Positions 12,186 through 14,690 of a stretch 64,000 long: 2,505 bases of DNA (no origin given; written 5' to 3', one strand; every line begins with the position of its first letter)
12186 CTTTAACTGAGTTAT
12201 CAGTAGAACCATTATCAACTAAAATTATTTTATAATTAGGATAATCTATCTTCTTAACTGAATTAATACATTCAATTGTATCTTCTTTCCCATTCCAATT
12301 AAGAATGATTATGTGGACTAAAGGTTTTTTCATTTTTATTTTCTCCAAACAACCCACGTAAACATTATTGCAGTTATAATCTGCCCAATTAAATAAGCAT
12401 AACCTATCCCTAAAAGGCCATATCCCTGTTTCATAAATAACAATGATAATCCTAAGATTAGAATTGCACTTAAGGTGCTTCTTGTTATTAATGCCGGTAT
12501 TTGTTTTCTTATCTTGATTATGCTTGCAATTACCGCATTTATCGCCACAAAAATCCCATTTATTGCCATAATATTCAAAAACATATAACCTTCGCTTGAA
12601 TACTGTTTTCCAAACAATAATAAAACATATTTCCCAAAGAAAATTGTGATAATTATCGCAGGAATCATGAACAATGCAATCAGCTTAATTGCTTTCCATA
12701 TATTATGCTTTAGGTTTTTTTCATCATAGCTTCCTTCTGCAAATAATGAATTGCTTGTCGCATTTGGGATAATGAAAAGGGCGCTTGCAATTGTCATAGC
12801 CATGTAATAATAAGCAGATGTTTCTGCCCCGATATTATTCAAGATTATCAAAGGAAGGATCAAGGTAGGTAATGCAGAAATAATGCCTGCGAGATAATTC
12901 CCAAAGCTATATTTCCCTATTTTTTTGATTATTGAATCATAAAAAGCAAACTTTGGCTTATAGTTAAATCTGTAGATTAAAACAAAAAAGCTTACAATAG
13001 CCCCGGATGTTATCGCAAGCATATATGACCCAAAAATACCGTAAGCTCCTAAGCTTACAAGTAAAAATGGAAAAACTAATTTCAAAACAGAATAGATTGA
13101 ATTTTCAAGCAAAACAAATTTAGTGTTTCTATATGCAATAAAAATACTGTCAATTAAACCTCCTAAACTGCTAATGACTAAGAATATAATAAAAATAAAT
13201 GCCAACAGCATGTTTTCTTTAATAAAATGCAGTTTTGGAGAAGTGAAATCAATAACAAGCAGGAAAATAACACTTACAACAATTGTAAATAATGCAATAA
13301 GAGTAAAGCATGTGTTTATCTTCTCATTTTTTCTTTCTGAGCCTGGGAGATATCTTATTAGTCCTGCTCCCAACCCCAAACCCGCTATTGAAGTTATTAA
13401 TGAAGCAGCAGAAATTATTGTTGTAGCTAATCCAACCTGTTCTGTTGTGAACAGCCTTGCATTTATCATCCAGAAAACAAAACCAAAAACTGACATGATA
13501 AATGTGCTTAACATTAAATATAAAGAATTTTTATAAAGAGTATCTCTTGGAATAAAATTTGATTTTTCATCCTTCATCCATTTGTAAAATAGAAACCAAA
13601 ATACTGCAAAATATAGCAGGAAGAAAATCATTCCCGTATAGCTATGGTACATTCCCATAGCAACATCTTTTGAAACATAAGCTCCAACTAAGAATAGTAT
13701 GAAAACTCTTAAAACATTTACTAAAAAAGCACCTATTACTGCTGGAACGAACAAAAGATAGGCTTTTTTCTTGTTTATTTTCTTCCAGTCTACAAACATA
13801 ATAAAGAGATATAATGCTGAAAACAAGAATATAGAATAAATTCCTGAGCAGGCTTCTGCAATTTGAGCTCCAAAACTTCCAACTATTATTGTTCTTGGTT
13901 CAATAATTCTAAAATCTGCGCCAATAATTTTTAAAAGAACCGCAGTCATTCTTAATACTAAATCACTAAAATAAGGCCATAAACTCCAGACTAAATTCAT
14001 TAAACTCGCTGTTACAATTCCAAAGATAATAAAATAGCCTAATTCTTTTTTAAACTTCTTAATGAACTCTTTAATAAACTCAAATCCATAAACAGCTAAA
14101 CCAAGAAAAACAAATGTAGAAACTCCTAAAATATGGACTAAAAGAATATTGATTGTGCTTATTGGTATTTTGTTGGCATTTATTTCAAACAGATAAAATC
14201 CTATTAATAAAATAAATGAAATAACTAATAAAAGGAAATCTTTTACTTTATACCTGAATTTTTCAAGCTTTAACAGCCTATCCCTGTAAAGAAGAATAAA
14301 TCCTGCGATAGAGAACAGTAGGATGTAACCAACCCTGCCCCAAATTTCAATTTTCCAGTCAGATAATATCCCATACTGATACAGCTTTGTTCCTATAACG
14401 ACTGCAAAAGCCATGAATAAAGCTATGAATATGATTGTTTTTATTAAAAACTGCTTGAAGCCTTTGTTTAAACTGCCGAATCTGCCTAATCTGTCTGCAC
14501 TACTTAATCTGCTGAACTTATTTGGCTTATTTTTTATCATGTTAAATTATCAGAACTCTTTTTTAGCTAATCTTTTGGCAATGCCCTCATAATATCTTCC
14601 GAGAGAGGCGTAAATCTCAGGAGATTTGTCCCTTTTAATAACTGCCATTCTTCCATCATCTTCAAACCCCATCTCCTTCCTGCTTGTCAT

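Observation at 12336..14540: Exosortase/archaeosortase-type domain fused in-frame to a Wzx-type polysaccharide flippase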

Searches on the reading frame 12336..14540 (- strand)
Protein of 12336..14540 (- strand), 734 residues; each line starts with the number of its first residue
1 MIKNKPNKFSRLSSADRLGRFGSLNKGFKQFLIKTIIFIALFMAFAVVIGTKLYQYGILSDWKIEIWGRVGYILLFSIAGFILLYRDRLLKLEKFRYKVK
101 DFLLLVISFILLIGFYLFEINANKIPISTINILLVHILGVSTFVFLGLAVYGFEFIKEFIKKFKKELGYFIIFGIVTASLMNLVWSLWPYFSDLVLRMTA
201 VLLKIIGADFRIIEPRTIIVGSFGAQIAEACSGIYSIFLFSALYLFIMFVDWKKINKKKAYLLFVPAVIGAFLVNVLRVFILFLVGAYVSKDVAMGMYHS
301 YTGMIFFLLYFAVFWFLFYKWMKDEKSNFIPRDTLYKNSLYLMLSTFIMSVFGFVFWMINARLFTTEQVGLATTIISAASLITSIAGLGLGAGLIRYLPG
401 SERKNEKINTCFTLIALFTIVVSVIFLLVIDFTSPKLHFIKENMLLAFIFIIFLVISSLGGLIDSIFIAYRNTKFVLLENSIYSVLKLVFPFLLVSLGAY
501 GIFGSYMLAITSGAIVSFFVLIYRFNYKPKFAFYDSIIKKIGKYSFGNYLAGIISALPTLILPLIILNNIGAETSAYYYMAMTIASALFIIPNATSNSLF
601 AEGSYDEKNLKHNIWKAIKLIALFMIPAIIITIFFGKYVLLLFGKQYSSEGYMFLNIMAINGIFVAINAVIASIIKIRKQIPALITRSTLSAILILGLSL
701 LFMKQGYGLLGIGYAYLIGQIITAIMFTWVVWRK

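Call 3: search_protein_families(library=pfam, proteins=[window:12336-14540:-], max_evalue=1)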
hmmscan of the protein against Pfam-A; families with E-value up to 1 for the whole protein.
window:12336-14540:- (734 aa): 3 families
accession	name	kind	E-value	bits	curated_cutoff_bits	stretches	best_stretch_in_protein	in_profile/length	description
PF09721.15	Exosortase_EpsH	-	9.7e-17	61.6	25.7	1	64-319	16-252/254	Transmembrane exosortase (Exosortase_EpsH)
PF01943.22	Polysacc_synt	-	1.5e-13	51.2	28.2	1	336-591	2-257/274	Polysaccharide biosynthesis protein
PF13440.11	Polysacc_synt_3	-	6.1e-13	49.1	23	1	361-648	3-289/293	Polysaccharide biosynthesis protein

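Call 4: search_protein_families(library=ncbifam, proteins=[window:12336-14540:-], max_evalue=1)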
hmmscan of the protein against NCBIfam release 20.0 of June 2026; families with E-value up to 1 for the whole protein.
window:12336-14540:- (734 aa): 7 families
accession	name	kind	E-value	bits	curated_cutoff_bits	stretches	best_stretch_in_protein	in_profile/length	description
TIGR04178.1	exo_archaeo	signature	1.6e-13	50.7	23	1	226-322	2-95/97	exosortase/archaeosortase family protein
TIGR02602.1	8TM_EpsH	subfamily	3.2e-13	49.8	105.55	1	115-321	52-240/241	exosortase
NF035943.2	exosort_XrtV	exception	2.3e-11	43.5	313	1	60-312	26-257/270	exosortase V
TIGR04162.1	exo_VPEID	exception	4.3e-11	42.4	150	1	170-317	147-299/516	exosortase E/protease, VPEID-CTERM system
NF007773.0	PRK10459.1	equivalog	8.9e-11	41.4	273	1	344-732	16-403/492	MOP flippase family protein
TIGR03762.1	archaeo_artC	exception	1.4e-07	31.6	100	1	93-317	51-271/274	archaeosortase C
TIGR03109.2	exosort_XrtA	exception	1.6e-07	31.1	208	1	135-322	87-260/261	exosortase A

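Call 5: find_homologous_proteins(query=window:12336-14540:-, max_evalue=0.00001)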
Query window:12336-14540:- (734 aa): 122 proteins with E <= 0.00001 among 8000 candidates; the best 120 are listed.
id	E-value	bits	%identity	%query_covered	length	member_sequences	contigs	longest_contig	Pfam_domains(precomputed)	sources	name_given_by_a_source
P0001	0.0e+0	1541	100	100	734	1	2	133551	PF01943.23,PF09721.16,PF13440.12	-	-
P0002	0.0e+0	1222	79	100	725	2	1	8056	PF01943.23,PF09721.16,PF13440.12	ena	-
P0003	0.0e+0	1213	80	97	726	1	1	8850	PF01943.23,PF09721.16,PF13440.12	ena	-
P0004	0.0e+0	1173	77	97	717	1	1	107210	PF01943.23,PF09721.16,PF13440.12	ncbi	-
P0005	0.0e+0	1161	74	100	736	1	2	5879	PF01943.23,PF09721.16,PF13440.12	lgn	-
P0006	0.0e+0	1160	75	97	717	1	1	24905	PF01943.23,PF09721.16,PF13440.12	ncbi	-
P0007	0.0e+0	1095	71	98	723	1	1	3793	PF01943.23,PF09721.16,PF01554.24,PF13440.12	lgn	-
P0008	0.0e+0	1094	73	97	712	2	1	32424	PF01943.23,PF09721.16,PF01554.24,PF13440.12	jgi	-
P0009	0.0e+0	1058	70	96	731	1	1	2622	PF01943.23,PF09721.16,PF13440.12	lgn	-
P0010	0.0e+0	1051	71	97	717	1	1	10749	PF01943.23,PF09721.16,PF01554.24,PF13440.12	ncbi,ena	-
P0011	0.0e+0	1012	66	96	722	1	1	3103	PF01943.23,PF09721.16,PF01554.24,PF13440.12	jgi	-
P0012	9.0e-298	1008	65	96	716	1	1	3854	PF01943.23,PF09721.16,PF13440.12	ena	-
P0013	4.0e-288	976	65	97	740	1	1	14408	PF01943.23,PF09721.16,PF01554.24,PF13440.12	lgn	-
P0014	7.8e-288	975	64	98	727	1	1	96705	PF01943.23,PF09721.16,PF01554.24,PF13440.12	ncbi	-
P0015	5.3e-287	972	64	97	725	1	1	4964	PF01943.23,PF09721.16,PF01554.24,PF13440.12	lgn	-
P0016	2.1e-284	964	64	97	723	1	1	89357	PF01943.23,PF09721.16,PF01554.24,PF13440.12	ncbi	ncbi:MAG: archaeosortase/exosortase family protein [Nanoarchaeota archaeon]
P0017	3.0e-282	957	62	97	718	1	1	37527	PF01943.23,PF09721.16,PF01554.24,PF13440.12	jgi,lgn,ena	-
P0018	3.2e-281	953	63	97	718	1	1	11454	PF01943.23,PF09721.16,PF01554.24,PF13440.12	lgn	-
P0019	6.8e-280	949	63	97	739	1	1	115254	PF01943.23,PF09721.16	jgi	jgi:exosortase/archaeosortase family protein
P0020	1.3e-277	941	61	97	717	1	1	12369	PF01943.23,PF09721.16,PF01554.24,PF13440.12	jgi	jgi:exosortase/archaeosortase family protein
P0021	1.6e-272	925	63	96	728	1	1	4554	PF01943.23,PF09721.16,PF13440.12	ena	-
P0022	1.6e-267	908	59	97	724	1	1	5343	PF01943.23,PF09721.16,PF13440.12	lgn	-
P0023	2.1e-267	908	62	96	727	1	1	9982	PF01943.23,PF09721.16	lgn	-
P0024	1.4e-265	902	60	96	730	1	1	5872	PF01943.23,PF09721.16,PF01554.24,PF13440.12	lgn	-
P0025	2.8e-263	894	61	96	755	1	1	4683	PF01943.23,PF09721.16,PF13440.12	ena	-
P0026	3.5e-263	894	60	96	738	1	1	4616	PF01943.23,PF09721.16,PF13440.12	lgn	-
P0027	1.7e-260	885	60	96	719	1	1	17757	PF01943.23,PF09721.16,PF01554.24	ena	-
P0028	2.4e-260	884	60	97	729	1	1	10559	PF01943.23,PF09721.16,PF01554.24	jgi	jgi:exosortase/archaeosortase family protein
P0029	6.9e-259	880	59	97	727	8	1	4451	PF01943.23,PF09721.16,PF13440.12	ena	-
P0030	2.1e-256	871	58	96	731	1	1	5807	PF01943.23,PF09721.16,PF01554.24,PF13440.12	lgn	-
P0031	9.4e-256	869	60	96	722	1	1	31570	PF01943.23,PF09721.16,PF01554.24,PF13440.12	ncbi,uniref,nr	ncbi:MAG: archaeosortase/exosortase family protein [Flavobacterium sp.]|uniref:archaeosortase/exosor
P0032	5.9e-255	867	58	96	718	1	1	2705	PF01943.23,PF09721.16,PF01554.24,PF13440.12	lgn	-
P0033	1.0e-254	866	59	96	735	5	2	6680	PF01943.23,PF09721.16,PF01554.24,PF13440.12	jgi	-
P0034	1.2e-254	865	61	97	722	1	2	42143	PF01943.23,PF09721.16,PF13440.12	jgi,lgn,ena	-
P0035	2.2e-254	865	58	97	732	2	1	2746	PF01943.23,PF09721.16,PF13440.12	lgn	-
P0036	1.1e-253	862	61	97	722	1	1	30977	PF01943.23,PF09721.16,PF13440.12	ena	-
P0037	1.6e-253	862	59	97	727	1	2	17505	PF01943.23,PF09721.16,PF01554.24,PF13440.12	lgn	-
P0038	3.5e-252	857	60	95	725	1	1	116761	PF01943.23,PF09721.16,PF01554.24,PF13440.12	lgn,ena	-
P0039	1.2e-248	846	56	97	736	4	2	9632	PF01943.23,PF09721.16,PF01554.24,PF13440.12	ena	-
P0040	1.8e-245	835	74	74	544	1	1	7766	PF01943.23,PF09721.16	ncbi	ncbi:MAG: archaeosortase/exosortase family protein, partial [Nanoarchaeota archaeon]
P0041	5.3e-245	834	58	96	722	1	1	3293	PF01943.23,PF09721.16,PF01554.24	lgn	-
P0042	9.0e-245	833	62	86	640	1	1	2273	PF01943.23,PF09721.16,PF13440.12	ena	-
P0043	2.0e-244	832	56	97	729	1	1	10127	PF01943.23,PF09721.16,PF01554.24,PF13440.12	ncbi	-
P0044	5.6e-243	827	57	96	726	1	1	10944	PF01943.23,PF09721.16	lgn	-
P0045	1.9e-242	825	58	97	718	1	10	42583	PF01943.23,PF09721.16,PF01554.24,PF13440.12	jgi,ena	-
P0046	9.4e-240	816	56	96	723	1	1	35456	PF01943.23,PF09721.16,PF01554.24,PF13440.12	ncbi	-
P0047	9.9e-238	810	55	97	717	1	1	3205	PF01943.23,PF09721.16,PF13440.12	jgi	jgi:exosortase/archaeosortase family protein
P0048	2.0e-237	809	55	97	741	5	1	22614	PF01943.23,PF09721.16,PF01554.24,PF13440.12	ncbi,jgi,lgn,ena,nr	ncbi:MAG TPA: archaeosortase/exosortase family protein [Candidatus Nanoarchaeia archaeon]|nr:archaeo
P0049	6.2e-237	807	54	96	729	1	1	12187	PF01943.23,PF09721.16,PF01554.24,PF13440.12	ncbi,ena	-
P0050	2.5e-235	802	57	97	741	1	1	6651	PF01943.23,PF09721.16,PF13440.12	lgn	-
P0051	2.7e-233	795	61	89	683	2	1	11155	PF01943.23,PF09721.16,PF13440.12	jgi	-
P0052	3.6e-232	791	55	93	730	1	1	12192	PF01943.23,PF09721.16,PF01554.24,PF13440.12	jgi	-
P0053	2.0e-231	789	54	95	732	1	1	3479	PF01943.23,PF09721.16,PF13440.12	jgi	jgi:exosortase/archaeosortase family protein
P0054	2.9e-231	788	54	97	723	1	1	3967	PF01943.23,PF09721.16,PF01554.24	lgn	-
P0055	3.6e-230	785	54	97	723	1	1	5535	PF01943.23,PF09721.16,PF01554.24,PF13440.12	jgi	-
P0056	1.8e-229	782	54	96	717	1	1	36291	PF01943.23,PF09721.16,PF01554.24,PF13440.12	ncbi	ncbi:archaeosortase/exosortase family protein [Nanoarchaeota archaeon]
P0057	4.0e-226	771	53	95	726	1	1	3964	PF01943.23,PF09721.16,PF13440.12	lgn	-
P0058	5.8e-226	771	53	96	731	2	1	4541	PF01943.23,PF09721.16,PF01554.24,PF13440.12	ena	-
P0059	4.8e-225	768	52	97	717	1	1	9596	PF01943.23,PF09721.16,PF13440.12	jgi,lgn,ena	-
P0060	5.7e-225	767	51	96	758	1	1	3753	PF01943.23,PF09721.16,PF01554.24,PF13440.12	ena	-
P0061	1.7e-224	766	55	96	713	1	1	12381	PF01943.23,PF09721.16,PF13440.12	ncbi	-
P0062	1.1e-223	763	54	95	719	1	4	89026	PF01943.23,PF09721.16,PF01554.24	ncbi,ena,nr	ncbi:MAG TPA: hypothetical protein ENG87_02390 [Candidatus Pacearchaeota archaeon]|nr:transmembrane 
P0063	9.9e-220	750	54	93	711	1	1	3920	PF01943.23,PF09721.16,PF01554.24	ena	-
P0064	9.1e-218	744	52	96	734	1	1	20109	PF01943.23,PF09721.16,PF13440.12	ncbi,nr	ncbi:archaeosortase/exosortase family protein [Candidatus Pacearchaeota archaeon]|nr:archaeosortase/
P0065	2.1e-206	706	54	90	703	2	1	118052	PF01943.23,PF09721.16,PF01554.24,PF13440.12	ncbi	-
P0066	2.3e-194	666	48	97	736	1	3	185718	PF01943.23,PF09721.16,PF01554.24,PF13440.12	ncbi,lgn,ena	ncbi:MAG: archaeosortase/exosortase family protein [Nanoarchaeota archaeon]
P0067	1.9e-191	657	50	97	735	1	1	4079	PF01943.23,PF09721.16,PF01554.24,PF13440.12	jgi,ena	-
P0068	7.9e-180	618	46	95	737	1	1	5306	PF01943.23,PF09721.16,PF01554.24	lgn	-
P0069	7.3e-152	526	62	55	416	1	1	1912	PF01943.23,PF01554.24,PF13440.12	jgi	jgi:O-antigen/teichoic acid export membrane protein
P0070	6.7e-149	516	61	55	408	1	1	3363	PF01943.23,PF01554.24,PF13440.12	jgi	-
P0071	2.8e-145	504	62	55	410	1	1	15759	PF01943.23,PF01554.24,PF13440.12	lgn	-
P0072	4.3e-142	493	58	55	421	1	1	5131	PF01943.23,PF01554.24,PF13440.12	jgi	jgi:O-antigen/teichoic acid export membrane protein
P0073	9.9e-141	489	60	56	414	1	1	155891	PF01943.23,PF01554.24,PF13440.12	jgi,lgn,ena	-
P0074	2.3e-140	488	59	55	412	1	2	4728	PF01943.23,PF01554.24,PF13440.12,PF03023.20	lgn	-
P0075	6.9e-140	486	58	55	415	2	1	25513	PF01943.23,PF01554.24,PF13440.12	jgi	jgi:O-antigen/teichoic acid export membrane protein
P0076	4.6e-137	477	57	55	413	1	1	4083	PF01943.23,PF13440.12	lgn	-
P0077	1.9e-135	471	56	54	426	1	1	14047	PF01943.23,PF01554.24,PF13440.12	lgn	-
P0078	1.3e-133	465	60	54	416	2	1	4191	PF01943.23,PF13440.12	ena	-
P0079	2.1e-132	461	57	56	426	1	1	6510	PF01943.23,PF01554.24,PF13440.12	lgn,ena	-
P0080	8.9e-131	456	55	55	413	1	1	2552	PF01943.23,PF01554.24,PF13440.12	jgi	jgi:O-antigen/teichoic acid export membrane protein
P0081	3.7e-128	447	55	55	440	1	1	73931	PF01943.23,PF13440.12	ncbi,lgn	-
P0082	2.8e-127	444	56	54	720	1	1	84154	PF01943.23,PF24793.2,PF01554.24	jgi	jgi:O-antigen/teichoic acid export membrane protein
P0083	9.3e-127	443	55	56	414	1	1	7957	PF01943.23,PF01554.24,PF13440.12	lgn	-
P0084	2.4e-126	441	57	53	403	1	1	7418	PF01943.23,PF01554.24,PF13440.12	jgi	jgi:O-antigen/teichoic acid export membrane protein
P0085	3.5e-118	414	52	55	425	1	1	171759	PF01943.23,PF13440.12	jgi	jgi:O-antigen/teichoic acid export membrane protein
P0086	9.7e-117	410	50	55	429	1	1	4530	PF01943.23,PF01554.24,PF13440.12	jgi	-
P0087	1.0e-116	410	53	55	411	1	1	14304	PF01554.24,PF13440.12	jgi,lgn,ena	-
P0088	9.3e-116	406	50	56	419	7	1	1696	PF01943.23,PF01554.24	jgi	-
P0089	5.6e-115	404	50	55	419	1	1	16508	PF01943.23,PF13440.12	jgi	jgi:O-antigen/teichoic acid export membrane protein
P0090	8.1e-115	403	51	55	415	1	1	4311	PF01943.23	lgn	-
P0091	2.8e-114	402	50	53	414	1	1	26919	PF01943.23,PF13440.12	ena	-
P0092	9.0e-114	400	53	55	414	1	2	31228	PF01943.23,PF13440.12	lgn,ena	-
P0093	1.6e-113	399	50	56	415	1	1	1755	PF01943.23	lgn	-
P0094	6.3e-113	397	51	54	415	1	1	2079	PF01943.23,PF13440.12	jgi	jgi:O-antigen/teichoic acid export membrane protein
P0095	1.4e-112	396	51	54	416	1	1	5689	PF01943.23,PF13440.12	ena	-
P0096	1.5e-112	396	49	56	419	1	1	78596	PF01943.23,PF01554.24,PF13440.12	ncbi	-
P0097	2.0e-112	395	51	54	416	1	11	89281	PF01943.23,PF13440.12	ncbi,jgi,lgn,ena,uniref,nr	ncbi:MAG: hypothetical protein UT23_C0011G0037 [Candidatus Woesebacteria bacterium GW2011_GWA1_39_12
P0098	1.3e-111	393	51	54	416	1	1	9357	PF01943.23,PF13440.12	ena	-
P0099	4.1e-111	391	50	55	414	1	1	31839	PF01943.23,PF13440.12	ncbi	-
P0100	6.6e-111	390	51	54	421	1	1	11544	PF01943.23,PF13440.12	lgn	-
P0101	7.9e-111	390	49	55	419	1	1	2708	PF01943.23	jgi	jgi:O-antigen/teichoic acid export membrane protein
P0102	1.1e-110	390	51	54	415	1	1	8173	PF01943.23,PF13440.12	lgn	-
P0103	2.8e-110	388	52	55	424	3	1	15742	PF01943.23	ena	-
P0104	3.4e-110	388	47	55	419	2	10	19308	PF01943.23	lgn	-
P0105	2.4e-109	385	50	54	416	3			PF01943.23,PF13440.12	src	-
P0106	6.1e-109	384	51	54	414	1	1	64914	PF01943.23,PF13440.12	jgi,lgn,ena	-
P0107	1.6e-108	382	49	55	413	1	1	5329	PF01943.23,PF13440.12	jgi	jgi:O-antigen/teichoic acid export membrane protein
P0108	6.3e-108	381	48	54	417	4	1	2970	PF01943.23,PF13440.12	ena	-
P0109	8.2e-108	380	48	55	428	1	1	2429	PF01943.23,PF13440.12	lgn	-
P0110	2.5e-107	379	49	54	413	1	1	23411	PF01943.23,PF13440.12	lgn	-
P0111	4.3e-103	365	48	55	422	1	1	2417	PF01943.23,PF13440.12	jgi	jgi:O-antigen/teichoic acid export membrane protein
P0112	1.6e-95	339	44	55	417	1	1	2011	PF01943.23,PF13440.12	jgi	jgi:O-antigen/teichoic acid export membrane protein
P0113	5.8e-90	321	43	53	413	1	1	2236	PF01943.23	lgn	-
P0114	1.8e-85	306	40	55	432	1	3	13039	PF01943.23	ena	-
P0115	2.5e-85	306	41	54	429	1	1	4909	PF01943.23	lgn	-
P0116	1.3e-80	290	41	53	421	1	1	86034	PF01943.23,PF13440.12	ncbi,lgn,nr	ncbi:MAG TPA: oligosaccharide flippase family protein [Candidatus Saccharimonadales bacterium]|nr:ol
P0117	6.5e-78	281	39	55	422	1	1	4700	PF01943.23,PF13440.12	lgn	-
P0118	2.4e-66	243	37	55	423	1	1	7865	PF01943.23,PF13440.12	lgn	-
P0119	3.9e-65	239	35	54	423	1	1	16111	PF01943.23,PF13440.12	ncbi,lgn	-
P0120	3.2e-27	114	29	55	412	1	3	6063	PF01943.23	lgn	-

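Call 10: search_solved_structures(query=window:12336-14540:-, max_evalue=1)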
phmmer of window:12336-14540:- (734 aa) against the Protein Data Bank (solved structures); distinct sequences matched with E-value up to 1: 1.
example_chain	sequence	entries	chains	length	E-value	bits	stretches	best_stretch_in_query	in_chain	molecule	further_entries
1bry_Y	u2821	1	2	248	0.81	11.5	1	501-599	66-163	BRYODIN I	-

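Call 23: find_encoding_contigs(protein=P0066, flank=10000, max_places=2)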
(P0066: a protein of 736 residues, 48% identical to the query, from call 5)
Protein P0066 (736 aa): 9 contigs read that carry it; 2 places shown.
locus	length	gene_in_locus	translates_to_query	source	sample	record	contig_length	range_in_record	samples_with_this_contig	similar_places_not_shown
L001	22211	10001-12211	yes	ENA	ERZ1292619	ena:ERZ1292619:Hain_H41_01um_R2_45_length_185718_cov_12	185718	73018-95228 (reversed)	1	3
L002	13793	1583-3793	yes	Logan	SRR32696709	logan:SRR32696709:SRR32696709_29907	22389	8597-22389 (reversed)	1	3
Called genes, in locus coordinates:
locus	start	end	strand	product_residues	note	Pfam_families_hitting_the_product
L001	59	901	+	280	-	PF01978:TrmB, PF11495:TrmB_EBD_N (weak)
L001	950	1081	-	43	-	-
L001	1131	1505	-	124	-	-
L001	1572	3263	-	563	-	PF03485:Arg_tRNA_synt_N, PF00750:tRNA-synt_1d, PF05746:DALR_1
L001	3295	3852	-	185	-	PF00406:ADK, PF13671:AAA_33 (weak), PF13207:AAA_17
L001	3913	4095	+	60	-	-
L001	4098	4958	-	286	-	-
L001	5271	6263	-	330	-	PF13793:Pribosyltran_N, PF00156:Pribosyltran, PF14572:Pribosyl_synth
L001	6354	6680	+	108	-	-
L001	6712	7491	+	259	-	PF00565:SNase, PF00932:LTD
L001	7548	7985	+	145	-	-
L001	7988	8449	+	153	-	-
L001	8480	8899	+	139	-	-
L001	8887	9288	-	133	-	-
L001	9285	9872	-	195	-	PF01909:NTP_transf_2 (weak), PF18765:Polbeta (weak)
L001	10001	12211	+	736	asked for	PF09721:Exosortase_EpsH, PF01943:Polysacc_synt, PF13440:Polysacc_synt_3, PF01554:MatE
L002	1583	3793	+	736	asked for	PF09721:Exosortase_EpsH, PF01943:Polysacc_synt, PF13440:Polysacc_synt_3, PF01554:MatE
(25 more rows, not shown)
